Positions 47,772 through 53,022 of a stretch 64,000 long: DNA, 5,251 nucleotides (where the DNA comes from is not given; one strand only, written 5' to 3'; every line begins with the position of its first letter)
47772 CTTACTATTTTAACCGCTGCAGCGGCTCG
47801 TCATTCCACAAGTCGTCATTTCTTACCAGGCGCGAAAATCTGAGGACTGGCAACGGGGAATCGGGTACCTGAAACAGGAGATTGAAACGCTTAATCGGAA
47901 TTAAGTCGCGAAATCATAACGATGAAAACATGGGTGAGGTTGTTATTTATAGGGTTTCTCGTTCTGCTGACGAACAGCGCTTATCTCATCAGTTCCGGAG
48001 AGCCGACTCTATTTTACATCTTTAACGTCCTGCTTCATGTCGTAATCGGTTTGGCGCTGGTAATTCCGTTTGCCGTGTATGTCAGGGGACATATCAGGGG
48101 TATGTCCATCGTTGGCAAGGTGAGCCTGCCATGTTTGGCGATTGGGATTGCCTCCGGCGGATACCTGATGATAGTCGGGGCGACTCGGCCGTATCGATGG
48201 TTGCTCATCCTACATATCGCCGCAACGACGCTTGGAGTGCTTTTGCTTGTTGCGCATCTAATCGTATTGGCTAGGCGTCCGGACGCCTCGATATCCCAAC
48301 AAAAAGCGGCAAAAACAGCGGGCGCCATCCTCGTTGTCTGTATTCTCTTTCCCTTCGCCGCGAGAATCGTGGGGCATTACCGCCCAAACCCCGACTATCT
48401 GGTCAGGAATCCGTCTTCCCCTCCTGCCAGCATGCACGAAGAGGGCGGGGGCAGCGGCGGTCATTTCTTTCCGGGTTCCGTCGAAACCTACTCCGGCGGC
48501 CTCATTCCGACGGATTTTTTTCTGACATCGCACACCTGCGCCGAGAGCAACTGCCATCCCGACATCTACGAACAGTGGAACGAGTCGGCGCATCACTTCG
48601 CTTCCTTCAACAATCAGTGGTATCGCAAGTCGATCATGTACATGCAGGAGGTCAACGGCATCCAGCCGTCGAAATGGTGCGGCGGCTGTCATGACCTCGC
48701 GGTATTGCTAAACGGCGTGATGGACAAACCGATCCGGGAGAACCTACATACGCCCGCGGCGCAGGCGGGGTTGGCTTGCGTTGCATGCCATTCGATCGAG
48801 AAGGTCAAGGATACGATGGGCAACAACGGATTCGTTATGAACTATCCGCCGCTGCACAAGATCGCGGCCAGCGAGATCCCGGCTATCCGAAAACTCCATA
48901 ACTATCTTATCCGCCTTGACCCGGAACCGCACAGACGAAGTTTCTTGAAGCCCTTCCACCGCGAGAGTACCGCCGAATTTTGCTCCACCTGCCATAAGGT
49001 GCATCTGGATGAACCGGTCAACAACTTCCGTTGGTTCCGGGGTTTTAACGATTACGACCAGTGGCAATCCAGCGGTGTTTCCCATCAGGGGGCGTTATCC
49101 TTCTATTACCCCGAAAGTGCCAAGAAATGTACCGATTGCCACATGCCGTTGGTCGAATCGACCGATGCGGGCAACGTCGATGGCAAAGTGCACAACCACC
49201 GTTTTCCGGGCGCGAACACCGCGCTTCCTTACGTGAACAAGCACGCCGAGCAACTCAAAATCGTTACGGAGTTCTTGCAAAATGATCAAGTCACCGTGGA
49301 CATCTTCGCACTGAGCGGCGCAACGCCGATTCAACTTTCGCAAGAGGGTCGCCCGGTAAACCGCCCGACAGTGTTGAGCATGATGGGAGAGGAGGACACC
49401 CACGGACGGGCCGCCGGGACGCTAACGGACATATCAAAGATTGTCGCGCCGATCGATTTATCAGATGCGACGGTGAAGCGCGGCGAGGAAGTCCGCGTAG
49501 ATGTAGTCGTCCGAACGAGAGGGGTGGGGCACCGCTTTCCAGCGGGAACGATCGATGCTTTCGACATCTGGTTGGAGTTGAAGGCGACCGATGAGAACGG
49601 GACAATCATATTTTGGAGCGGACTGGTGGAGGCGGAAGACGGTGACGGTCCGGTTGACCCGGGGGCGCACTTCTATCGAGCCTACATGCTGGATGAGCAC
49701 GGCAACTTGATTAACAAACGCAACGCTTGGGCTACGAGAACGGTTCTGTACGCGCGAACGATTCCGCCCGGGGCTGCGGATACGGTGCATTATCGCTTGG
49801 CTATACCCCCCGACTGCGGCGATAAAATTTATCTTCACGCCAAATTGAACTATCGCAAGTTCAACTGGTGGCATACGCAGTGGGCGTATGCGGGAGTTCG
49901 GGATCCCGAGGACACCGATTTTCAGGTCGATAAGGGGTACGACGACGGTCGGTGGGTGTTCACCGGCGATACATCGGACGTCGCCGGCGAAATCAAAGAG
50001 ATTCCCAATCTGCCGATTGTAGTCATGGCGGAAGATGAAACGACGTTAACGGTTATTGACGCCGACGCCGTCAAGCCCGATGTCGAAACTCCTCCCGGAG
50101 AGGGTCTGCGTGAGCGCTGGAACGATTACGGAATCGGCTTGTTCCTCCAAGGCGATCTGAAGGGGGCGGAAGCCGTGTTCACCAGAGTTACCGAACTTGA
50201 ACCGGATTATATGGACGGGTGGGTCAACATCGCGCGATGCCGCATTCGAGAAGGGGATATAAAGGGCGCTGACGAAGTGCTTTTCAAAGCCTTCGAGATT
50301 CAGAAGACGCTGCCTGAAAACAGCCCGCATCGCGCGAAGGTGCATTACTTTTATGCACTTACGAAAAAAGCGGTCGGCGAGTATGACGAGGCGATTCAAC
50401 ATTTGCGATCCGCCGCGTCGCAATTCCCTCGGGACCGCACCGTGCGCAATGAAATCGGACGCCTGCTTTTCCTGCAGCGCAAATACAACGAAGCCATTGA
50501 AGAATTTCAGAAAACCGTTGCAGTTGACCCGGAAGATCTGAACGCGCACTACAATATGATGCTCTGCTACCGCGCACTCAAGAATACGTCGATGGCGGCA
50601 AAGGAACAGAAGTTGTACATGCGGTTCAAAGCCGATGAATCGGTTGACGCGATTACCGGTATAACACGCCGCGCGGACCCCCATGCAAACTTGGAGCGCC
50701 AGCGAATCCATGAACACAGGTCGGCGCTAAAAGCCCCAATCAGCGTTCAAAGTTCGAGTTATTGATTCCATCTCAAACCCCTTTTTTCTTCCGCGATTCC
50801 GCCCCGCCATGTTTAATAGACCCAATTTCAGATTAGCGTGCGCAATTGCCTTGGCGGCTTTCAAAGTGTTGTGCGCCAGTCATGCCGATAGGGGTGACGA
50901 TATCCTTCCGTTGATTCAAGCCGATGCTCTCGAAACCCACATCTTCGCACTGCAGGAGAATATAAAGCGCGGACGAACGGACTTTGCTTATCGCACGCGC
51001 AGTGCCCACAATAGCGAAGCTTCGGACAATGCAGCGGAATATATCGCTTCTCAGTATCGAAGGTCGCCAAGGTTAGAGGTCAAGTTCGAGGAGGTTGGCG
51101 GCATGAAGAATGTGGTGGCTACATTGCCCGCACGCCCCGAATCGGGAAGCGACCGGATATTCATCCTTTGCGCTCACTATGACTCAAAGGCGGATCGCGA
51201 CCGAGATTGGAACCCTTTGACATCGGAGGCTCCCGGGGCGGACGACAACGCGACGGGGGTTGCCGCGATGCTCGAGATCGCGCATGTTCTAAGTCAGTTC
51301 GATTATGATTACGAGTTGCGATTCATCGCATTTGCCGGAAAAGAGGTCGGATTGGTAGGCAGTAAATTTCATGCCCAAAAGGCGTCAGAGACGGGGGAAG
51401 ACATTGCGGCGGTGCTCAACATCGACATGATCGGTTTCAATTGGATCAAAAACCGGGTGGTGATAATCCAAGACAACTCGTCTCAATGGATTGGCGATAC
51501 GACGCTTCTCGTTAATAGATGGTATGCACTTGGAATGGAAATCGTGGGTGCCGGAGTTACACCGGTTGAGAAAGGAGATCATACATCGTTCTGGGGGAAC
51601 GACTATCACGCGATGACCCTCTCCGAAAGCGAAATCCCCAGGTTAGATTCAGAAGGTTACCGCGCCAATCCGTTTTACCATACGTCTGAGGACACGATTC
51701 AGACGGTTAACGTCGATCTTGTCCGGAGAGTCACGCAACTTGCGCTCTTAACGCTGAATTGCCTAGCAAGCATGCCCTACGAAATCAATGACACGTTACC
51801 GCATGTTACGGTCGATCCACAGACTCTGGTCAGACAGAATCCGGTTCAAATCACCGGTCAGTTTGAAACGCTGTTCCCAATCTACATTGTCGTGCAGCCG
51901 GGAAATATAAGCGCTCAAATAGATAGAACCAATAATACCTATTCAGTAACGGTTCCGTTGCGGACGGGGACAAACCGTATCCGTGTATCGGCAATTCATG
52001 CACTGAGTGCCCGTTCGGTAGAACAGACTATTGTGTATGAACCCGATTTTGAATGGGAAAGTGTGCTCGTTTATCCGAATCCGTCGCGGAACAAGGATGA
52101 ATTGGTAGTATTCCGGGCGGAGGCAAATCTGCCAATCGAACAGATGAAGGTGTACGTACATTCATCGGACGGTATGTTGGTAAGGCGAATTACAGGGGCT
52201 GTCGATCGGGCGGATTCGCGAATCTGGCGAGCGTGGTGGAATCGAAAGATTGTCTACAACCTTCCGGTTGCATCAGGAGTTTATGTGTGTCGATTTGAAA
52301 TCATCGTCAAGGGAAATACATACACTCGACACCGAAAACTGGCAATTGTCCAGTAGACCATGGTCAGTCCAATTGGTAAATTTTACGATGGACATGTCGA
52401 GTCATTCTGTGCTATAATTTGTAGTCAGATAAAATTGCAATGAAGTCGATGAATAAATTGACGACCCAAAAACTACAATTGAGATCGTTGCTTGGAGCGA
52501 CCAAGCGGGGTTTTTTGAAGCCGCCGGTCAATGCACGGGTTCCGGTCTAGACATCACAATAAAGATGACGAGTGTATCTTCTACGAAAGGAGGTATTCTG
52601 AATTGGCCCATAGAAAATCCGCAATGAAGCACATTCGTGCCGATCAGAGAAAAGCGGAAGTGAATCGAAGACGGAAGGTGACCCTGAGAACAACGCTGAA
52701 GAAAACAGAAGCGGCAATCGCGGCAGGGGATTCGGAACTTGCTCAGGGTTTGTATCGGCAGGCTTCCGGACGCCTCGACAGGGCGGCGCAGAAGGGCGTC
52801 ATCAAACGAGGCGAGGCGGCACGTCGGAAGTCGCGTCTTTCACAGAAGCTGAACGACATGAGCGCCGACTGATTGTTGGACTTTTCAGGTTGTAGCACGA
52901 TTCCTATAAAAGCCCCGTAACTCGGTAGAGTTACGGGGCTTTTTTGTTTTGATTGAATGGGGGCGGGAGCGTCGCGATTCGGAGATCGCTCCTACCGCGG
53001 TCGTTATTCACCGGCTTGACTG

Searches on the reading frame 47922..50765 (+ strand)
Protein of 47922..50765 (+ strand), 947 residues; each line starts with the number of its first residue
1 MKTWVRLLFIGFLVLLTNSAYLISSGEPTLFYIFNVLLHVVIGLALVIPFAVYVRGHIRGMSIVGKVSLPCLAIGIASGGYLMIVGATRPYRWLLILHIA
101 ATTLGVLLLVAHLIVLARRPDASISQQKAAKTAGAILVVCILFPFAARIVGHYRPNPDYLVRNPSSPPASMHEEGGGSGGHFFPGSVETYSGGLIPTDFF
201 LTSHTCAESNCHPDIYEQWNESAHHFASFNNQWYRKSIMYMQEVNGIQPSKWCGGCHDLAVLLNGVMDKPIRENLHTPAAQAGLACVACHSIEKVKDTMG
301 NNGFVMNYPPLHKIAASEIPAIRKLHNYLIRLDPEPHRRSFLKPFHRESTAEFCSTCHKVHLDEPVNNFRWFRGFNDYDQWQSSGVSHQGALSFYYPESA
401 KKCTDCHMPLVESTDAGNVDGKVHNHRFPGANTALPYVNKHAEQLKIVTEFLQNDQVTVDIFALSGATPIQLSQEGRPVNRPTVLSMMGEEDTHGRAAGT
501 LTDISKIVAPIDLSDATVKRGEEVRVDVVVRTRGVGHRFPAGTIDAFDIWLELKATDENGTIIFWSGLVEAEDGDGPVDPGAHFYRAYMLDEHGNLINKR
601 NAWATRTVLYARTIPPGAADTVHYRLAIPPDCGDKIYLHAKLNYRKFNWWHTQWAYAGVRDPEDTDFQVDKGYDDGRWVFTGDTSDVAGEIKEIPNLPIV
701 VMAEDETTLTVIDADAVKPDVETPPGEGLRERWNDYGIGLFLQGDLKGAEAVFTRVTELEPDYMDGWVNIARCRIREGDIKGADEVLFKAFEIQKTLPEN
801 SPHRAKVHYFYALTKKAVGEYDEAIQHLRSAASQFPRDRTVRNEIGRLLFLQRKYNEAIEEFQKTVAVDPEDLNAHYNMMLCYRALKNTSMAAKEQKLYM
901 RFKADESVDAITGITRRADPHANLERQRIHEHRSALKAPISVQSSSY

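Call 13: search_protein_families(library=pfam, proteins=[window:47922-50765:+])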
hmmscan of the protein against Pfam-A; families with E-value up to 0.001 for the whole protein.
window:47922-50765:+ (947 aa): 16 families
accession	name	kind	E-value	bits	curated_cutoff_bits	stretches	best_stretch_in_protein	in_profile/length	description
PF14559.12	TPR_19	-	2.6e-16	60.1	25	2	819-875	5-61/68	Tetratricopeptide repeat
PF07719.23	TPR_2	-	2.4e-13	49.5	27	0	843-872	5-34/34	Tetratricopeptide repeat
PF13428.12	TPR_14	-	2.4e-12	46.6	23.5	1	807-847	3-43/44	Tetratricopeptide repeat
PF13432.12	TPR_16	-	1.8e-10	41.5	32.7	1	817-869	9-61/65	Tetratricopeptide repeat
PF13414.12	TPR_11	-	5.7e-10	39.2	26.8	1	846-879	1-34/42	TPR repeat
PF00515.34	TPR_1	-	3.5e-09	36.5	27.8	0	843-872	5-34/34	Tetratricopeptide repeat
PF13424.12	TPR_12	-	4.5e-09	36.8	30.1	1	767-832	6-72/77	Tetratricopeptide repeat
PF13181.12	TPR_8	-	1e-08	35.1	25.7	0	843-871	5-33/34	Tetratricopeptide repeat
PF13435.11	Cytochrome_C554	-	6.3e-07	30.7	20.8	1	209-291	3-84/84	Cytochrome c554 and c-prime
PF12895.13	ANAPC3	-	1.4e-05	25.8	27.2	0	789-830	41-81/82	Anaphase-promoting complex, cyclosome, subunit 3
PF13431.12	TPR_17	-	2.1e-05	24.8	24.4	0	753-783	2-32/34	Tetratricopeptide repeat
PF13174.12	TPR_6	-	4.5e-05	24.3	26.3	0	819-836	14-31/33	Tetratricopeptide repeat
PF24575.1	TPR_Slam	-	6e-05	23.9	35.2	1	805-862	47-104/104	Surface lipoprotein assembly modifier, N-terminal TPR repeats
PF21545.3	T7SS_EccA1_N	-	0.00012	22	27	0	744-797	18-65/272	T7SS, ESX-1 secretion system protein EccA1, N-terminal domain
PF25060.1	ARM_TT21_2nd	-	0.00017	21.6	27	0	831-894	49-111/270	Tetratricopeptide repeat protein 21 second ARM domain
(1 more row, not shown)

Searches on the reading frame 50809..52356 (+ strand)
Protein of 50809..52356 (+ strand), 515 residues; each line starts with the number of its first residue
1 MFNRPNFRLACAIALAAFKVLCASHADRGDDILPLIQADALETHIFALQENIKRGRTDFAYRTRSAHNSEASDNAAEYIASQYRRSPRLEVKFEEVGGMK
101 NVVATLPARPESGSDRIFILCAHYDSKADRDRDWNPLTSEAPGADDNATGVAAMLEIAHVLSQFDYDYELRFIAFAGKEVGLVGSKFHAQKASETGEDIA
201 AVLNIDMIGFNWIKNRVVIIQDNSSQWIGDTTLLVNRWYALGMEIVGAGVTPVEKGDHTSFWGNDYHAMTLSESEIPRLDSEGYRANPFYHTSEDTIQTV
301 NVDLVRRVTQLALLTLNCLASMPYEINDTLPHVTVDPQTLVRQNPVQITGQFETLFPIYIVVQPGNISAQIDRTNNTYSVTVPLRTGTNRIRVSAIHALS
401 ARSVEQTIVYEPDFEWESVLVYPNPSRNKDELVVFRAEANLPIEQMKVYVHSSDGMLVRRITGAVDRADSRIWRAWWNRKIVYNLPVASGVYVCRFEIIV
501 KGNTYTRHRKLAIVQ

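Call 13: search_protein_families(library=pfam, proteins=[window:50809-52356:+])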
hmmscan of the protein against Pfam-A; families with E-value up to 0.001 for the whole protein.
window:50809-52356:+ (515 aa): 2 families
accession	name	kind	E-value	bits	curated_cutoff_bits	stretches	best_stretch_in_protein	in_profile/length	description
PF04389.22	Peptidase_M28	-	2.6e-33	115.8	21.3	1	101-313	1-190/193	Peptidase family M28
PF01546.33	Peptidase_M20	-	0.00013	22.4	24.6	1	120-323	2-113/206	Peptidase family M20/M25/M40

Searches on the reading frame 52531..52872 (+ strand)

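Call 13: search_protein_families(library=pfam, proteins=[window:52531-52872:+])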
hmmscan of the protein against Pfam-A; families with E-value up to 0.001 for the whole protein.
window:52531-52872:+ (113 aa): 2 families
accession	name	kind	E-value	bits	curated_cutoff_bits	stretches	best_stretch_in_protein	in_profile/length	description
PF01649.23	Ribosomal_S20p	-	4.3e-22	79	29.5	1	26-108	1-83/83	Ribosomal protein S20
PF19964.5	EAD11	-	0.00074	19.9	26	0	65-109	28-74/80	Effector-associated domain 11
